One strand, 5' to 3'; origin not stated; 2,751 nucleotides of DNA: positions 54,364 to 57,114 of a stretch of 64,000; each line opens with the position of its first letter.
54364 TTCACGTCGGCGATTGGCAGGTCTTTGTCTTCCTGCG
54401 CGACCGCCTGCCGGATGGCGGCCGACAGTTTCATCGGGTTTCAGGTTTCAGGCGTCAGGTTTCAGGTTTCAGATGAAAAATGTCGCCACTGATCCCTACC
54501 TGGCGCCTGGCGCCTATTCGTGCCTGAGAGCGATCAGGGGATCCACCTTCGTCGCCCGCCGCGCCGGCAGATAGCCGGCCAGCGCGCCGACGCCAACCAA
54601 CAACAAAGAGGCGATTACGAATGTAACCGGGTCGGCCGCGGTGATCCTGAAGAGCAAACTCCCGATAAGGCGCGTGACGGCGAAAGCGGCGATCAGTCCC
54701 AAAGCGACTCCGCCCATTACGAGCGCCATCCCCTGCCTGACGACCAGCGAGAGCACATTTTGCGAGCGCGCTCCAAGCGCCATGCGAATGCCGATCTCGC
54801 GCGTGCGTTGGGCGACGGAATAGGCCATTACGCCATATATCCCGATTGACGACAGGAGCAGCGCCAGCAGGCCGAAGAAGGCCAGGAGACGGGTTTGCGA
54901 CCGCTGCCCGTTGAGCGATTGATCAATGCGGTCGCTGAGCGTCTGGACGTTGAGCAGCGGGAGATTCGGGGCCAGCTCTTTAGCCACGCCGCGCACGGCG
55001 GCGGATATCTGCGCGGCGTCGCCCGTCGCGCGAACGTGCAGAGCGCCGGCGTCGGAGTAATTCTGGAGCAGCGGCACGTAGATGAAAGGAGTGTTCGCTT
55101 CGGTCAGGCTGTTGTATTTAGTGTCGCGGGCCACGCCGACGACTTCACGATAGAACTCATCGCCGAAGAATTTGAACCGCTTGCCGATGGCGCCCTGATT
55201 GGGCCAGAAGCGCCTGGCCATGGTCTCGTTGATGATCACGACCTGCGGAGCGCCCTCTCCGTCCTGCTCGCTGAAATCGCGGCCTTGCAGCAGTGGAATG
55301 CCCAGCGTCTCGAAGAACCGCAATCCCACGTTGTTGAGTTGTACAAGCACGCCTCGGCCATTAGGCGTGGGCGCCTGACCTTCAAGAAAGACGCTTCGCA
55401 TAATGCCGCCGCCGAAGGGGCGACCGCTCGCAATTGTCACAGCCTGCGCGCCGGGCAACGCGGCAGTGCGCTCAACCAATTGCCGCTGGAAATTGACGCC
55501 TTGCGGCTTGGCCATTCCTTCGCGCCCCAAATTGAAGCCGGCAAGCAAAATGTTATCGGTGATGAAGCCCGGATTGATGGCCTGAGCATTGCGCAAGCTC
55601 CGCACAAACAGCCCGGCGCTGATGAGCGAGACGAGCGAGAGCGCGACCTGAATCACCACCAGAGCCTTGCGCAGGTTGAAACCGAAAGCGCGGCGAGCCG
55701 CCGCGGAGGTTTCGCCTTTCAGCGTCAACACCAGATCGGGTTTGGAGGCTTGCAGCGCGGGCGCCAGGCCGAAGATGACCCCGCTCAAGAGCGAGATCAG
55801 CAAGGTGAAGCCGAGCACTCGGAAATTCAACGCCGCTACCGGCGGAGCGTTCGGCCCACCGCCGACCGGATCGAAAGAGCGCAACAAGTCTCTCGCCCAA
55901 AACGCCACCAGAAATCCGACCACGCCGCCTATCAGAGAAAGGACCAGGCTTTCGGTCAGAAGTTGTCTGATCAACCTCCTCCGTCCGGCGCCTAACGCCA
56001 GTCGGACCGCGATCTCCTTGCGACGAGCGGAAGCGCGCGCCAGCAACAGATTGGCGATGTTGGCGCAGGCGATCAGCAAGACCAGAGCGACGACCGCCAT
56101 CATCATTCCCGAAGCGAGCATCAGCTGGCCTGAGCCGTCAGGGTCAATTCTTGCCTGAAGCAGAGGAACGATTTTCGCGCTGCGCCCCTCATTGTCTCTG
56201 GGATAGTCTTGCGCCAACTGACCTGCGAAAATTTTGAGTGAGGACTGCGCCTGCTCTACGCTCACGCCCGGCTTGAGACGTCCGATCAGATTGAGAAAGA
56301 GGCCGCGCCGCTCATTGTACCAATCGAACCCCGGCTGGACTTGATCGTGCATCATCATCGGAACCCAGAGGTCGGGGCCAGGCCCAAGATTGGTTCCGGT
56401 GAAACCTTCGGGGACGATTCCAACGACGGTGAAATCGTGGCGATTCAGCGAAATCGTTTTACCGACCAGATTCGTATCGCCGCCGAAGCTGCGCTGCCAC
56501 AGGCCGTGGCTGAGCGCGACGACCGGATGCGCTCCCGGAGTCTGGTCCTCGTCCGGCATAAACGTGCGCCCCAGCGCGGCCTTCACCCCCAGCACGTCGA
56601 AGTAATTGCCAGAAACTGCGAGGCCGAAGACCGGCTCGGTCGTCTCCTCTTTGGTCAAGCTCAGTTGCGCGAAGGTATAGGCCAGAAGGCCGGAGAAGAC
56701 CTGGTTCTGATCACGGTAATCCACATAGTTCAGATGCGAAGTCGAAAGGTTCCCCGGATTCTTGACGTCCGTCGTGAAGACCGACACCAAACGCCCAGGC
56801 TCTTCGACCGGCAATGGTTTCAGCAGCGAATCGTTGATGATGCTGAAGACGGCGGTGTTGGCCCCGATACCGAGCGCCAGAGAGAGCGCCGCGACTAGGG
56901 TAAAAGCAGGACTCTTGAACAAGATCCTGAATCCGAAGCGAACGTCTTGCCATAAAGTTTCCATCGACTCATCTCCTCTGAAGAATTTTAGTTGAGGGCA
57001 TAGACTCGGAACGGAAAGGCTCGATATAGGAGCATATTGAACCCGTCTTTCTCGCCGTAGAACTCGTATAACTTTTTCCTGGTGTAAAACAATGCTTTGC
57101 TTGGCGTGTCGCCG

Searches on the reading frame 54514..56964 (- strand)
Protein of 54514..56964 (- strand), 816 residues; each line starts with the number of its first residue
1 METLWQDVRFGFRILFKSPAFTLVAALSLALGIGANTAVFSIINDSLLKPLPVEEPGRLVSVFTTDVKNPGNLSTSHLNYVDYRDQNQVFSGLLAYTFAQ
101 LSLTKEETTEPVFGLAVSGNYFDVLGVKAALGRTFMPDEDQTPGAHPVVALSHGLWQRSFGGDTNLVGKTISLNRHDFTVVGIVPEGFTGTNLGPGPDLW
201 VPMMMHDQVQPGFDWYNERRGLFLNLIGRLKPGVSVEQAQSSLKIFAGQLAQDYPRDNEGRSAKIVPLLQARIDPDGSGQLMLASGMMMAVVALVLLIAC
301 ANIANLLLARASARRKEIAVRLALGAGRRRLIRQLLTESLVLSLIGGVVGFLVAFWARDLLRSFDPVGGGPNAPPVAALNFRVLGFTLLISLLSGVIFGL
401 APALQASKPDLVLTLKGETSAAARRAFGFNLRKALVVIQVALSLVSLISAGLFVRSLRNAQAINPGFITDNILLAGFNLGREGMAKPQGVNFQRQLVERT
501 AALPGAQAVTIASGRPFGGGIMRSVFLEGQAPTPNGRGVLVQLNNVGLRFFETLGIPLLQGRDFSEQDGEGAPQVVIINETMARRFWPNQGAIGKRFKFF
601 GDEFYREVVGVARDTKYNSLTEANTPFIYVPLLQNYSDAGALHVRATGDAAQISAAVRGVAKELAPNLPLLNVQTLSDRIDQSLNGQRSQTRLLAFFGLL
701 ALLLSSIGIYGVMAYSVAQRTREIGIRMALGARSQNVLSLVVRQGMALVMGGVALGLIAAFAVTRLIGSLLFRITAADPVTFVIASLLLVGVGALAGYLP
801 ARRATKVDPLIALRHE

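Call 99: search_protein_families(library=pfam, proteins=[window:54514-56964:-], max_evalue=0.00001)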
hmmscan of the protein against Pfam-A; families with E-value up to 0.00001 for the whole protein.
window:54514-56964:- (816 aa): 2 families
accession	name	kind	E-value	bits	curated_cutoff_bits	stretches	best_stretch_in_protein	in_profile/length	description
PF12704.14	MacB_PCD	-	1.9e-40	139.8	27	2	22-243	1-204/207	MacB-like periplasmic core domain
PF02687.27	FtsX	-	9.6e-32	110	25.5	2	290-408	2-117/120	FtsX-like permease C-terminal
